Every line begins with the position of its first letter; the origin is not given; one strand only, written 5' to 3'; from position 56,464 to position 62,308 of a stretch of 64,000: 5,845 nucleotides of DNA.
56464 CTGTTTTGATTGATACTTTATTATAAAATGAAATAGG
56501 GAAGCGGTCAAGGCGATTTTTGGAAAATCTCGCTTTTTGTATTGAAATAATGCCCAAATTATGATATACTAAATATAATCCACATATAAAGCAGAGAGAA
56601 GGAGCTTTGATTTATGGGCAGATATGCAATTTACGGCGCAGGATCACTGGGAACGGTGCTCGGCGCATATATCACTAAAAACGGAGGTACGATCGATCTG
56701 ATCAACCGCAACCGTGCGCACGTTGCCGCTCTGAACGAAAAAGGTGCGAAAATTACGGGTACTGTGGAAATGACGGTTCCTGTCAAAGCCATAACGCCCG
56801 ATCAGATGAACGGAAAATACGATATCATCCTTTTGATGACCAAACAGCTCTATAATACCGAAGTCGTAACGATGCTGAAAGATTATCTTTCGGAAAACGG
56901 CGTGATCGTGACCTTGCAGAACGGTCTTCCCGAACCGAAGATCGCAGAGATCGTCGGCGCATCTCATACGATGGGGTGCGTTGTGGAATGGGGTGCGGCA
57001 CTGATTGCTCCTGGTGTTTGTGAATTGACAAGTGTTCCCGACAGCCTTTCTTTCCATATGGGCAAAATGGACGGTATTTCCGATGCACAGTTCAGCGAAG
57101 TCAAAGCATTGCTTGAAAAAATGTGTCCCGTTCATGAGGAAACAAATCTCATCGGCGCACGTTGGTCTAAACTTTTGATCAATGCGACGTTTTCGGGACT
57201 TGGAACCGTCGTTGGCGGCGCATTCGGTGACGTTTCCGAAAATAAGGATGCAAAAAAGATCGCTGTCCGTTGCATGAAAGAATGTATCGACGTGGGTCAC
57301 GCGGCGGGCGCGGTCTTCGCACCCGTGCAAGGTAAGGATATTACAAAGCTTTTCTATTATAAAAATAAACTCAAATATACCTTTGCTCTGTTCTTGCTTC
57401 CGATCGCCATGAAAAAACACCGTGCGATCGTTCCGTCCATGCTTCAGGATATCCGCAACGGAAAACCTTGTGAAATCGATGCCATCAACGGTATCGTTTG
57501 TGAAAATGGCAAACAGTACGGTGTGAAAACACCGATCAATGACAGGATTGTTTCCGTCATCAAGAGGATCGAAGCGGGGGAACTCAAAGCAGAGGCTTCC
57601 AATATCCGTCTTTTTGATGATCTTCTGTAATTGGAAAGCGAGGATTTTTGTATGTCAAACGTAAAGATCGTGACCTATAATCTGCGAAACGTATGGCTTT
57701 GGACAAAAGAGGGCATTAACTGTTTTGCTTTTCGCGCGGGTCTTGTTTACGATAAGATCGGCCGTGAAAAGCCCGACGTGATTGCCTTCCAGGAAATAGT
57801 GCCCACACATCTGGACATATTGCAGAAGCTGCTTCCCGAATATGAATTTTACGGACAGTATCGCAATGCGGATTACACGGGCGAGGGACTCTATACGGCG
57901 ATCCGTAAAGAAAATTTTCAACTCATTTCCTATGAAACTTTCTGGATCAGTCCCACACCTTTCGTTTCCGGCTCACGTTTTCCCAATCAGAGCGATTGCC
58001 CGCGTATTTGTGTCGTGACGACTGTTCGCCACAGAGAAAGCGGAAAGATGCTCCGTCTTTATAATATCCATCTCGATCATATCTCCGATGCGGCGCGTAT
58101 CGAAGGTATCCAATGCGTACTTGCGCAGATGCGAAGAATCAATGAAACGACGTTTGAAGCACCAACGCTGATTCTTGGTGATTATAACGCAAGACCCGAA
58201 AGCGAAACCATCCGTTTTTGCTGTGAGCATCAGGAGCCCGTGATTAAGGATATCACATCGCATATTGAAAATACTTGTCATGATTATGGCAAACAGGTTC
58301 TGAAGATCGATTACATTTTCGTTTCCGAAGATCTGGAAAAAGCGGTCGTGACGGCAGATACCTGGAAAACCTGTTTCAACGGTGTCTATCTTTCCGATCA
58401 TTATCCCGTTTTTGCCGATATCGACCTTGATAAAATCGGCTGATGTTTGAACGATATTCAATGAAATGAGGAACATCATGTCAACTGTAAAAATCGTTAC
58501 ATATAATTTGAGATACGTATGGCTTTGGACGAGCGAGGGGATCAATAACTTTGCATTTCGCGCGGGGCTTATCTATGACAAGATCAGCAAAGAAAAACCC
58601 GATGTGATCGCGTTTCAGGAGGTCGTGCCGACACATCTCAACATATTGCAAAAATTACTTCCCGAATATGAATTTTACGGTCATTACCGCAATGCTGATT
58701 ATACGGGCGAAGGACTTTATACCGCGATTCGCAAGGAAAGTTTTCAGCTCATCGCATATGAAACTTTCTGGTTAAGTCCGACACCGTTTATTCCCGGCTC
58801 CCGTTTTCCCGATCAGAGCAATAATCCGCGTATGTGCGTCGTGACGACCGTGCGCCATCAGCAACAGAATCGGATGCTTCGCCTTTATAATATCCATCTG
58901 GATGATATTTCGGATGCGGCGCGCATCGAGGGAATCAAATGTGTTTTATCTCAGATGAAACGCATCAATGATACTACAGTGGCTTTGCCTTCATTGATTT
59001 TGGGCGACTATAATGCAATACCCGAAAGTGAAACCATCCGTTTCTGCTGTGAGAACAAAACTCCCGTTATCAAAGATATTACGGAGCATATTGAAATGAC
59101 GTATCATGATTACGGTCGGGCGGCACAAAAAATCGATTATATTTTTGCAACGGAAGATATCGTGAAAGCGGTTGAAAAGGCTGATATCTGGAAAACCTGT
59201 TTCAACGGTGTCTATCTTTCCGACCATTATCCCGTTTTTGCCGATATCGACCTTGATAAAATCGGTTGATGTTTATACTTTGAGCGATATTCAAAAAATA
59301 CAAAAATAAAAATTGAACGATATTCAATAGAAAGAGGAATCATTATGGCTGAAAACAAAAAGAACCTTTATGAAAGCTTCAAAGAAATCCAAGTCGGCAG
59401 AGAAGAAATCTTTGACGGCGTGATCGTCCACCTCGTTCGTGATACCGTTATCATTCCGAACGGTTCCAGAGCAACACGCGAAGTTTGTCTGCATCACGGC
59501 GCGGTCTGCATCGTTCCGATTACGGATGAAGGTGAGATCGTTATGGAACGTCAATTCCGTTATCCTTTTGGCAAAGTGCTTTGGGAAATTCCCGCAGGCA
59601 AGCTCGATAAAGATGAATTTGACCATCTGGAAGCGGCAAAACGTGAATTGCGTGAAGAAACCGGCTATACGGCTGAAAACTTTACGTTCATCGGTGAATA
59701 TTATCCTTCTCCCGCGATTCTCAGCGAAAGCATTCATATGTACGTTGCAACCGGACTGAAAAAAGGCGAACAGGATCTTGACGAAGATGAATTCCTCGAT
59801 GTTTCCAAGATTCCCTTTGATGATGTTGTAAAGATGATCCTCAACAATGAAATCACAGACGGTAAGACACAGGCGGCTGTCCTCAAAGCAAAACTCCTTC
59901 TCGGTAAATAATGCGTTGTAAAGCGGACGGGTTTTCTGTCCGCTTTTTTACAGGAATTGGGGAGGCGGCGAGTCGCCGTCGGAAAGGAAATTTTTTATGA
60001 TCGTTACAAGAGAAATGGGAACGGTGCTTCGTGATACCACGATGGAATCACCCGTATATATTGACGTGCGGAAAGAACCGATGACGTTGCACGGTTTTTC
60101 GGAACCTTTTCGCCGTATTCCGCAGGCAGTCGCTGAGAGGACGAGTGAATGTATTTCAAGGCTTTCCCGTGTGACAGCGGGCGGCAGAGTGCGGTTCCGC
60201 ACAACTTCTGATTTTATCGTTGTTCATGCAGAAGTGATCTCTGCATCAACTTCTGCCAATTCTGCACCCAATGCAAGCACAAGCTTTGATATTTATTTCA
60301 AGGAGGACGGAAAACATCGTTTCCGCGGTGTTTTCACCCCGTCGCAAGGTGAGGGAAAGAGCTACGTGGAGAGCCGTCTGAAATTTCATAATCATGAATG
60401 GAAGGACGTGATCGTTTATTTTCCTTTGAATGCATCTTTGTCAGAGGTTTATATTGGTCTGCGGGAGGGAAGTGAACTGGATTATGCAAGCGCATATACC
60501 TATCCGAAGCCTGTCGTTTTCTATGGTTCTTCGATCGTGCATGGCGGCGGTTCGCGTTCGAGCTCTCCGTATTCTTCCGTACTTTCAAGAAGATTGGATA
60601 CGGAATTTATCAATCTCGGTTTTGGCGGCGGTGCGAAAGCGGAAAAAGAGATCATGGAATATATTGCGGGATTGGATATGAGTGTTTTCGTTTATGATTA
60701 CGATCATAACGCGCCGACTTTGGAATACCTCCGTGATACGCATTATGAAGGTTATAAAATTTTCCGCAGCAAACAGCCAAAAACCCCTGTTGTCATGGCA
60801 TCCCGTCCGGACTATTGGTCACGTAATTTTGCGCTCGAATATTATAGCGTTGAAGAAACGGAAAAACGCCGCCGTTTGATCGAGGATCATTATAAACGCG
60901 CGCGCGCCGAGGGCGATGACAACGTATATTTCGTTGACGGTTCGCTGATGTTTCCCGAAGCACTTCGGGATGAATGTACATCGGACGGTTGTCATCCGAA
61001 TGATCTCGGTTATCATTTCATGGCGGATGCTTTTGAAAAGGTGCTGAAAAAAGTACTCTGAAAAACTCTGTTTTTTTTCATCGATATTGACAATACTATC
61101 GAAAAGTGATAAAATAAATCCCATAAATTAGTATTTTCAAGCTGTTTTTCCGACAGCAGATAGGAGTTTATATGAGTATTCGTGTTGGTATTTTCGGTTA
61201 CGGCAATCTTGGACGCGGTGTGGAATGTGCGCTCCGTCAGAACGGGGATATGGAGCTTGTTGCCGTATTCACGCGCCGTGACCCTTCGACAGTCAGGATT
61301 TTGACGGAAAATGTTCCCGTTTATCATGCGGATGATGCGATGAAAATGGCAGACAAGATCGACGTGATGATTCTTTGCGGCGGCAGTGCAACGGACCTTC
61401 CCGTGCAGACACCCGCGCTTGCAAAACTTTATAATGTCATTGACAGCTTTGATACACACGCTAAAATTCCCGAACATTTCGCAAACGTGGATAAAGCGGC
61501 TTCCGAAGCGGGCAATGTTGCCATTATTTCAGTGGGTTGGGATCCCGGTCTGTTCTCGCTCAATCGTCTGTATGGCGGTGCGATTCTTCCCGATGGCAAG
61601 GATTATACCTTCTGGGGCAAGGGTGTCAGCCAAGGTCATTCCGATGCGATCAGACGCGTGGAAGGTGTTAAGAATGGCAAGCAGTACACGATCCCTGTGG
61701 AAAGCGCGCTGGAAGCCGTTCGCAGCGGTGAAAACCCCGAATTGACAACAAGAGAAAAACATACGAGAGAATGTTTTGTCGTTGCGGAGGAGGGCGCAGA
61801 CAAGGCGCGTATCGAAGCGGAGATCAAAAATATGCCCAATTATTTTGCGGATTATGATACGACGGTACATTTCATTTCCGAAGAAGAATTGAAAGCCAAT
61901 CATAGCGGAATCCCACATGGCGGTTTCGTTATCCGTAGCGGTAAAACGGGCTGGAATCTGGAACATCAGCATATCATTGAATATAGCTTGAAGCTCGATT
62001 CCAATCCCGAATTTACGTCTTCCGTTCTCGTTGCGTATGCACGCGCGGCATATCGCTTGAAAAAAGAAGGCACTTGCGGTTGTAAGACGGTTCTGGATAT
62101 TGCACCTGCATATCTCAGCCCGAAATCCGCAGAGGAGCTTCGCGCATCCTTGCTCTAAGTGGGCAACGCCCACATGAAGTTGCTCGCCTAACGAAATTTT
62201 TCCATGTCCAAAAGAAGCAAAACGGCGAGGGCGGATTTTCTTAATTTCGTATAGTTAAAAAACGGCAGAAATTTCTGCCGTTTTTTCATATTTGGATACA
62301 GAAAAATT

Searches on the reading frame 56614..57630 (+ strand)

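Call 94: search_protein_families(library=pfam, proteins=[window:56614-57630:+], max_evalue=0.001)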
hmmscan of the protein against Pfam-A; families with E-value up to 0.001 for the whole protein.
window:56614-57630:+ (338 aa): 3 families
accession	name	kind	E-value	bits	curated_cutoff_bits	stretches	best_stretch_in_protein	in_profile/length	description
PF08546.17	ApbA_C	-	3.5e-28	98.9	22.7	1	178-320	1-125/125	Ketopantoate reductase PanE/ApbA C terminal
PF02558.23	ApbA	-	4.7e-27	94.9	22.2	1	4-144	1-142/150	Ketopantoate reductase PanE/ApbA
PF01210.29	NAD_Gly3P_dh_N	-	6.4e-06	26.7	23.1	1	5-107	3-108/158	NAD-dependent glycerol-3-phosphate dehydrogenase N-terminus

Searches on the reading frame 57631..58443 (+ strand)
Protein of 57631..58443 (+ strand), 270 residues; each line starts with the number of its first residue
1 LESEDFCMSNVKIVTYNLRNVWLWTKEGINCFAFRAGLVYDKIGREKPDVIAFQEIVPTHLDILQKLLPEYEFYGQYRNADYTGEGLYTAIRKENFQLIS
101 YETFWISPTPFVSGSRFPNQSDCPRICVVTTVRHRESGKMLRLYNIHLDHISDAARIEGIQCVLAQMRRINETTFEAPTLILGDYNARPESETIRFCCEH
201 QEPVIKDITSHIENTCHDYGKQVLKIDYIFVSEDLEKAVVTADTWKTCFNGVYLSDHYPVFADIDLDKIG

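Call 94: search_protein_families(library=pfam, proteins=[window:57631-58443:+], max_evalue=0.001)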
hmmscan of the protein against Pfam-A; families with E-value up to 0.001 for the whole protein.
window:57631-58443:+ (270 aa): 1 family
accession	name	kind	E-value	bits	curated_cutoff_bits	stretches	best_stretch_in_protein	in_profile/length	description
PF03372.29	Exo_endo_phos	-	1.9e-11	44.6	24.5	1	33-257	16-225/225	Endonuclease/Exonuclease/phosphatase family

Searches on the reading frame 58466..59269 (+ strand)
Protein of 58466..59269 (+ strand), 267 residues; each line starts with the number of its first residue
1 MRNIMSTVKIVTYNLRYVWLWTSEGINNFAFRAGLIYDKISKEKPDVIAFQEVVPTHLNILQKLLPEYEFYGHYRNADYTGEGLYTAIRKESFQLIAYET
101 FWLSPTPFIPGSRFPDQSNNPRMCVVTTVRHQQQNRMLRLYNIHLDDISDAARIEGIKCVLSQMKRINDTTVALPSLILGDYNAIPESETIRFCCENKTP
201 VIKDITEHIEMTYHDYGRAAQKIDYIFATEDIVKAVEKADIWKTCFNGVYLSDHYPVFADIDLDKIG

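Call 94: search_protein_families(library=pfam, proteins=[window:58466-59269:+], max_evalue=0.001)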
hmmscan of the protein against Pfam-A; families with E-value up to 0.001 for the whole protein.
window:58466-59269:+ (267 aa): 1 family
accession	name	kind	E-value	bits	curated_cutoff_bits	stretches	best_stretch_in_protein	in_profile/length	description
PF03372.29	Exo_endo_phos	-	2.6e-09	37.6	24.5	1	29-254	15-225/225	Endonuclease/Exonuclease/phosphatase family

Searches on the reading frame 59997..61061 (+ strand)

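Call 94: search_protein_families(library=pfam, proteins=[window:59997-61061:+], max_evalue=0.001)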
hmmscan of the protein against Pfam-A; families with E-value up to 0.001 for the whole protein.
window:59997-61061:+ (354 aa): 4 families
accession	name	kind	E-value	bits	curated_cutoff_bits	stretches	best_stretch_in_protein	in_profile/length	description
PF14606.12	Lipase_GDSL_3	-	2.1e-33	116.5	27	1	171-351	2-178/178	GDSL-like Lipase/Acylhydrolase family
PF14607.12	GxDLY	-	9.3e-20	71.4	27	1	21-160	3-145/146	N-terminus of Esterase_SGNH_hydro-type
PF13472.12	Lipase_GDSL_2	-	7.6e-08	33.5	32.9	1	175-340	1-177/178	GDSL-like Lipase/Acylhydrolase family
PF00657.28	Lipase_GDSL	-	1.7e-05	25.5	23.6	1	272-346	136-208/208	GDSL-like Lipase/Acylhydrolase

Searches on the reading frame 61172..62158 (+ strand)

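Call 94: search_protein_families(library=pfam, proteins=[window:61172-62158:+], max_evalue=0.001)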
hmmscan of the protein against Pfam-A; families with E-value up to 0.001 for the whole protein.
window:61172-62158:+ (328 aa): 3 families
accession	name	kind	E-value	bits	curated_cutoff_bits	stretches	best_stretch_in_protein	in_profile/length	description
PF16654.10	DAPDH_C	-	5.1e-82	273.7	30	1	122-277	1-154/154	Diaminopimelic acid dehydrogenase C-terminal domain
PF01113.26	DapB_N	-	0.00033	21.2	25.6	0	3-67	1-72/124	Dihydrodipicolinate reductase, N-terminus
PF03807.23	F420_oxidored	-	0.00042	21.3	21.6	0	4-69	1-66/94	NADP oxidoreductase coenzyme F420-dependent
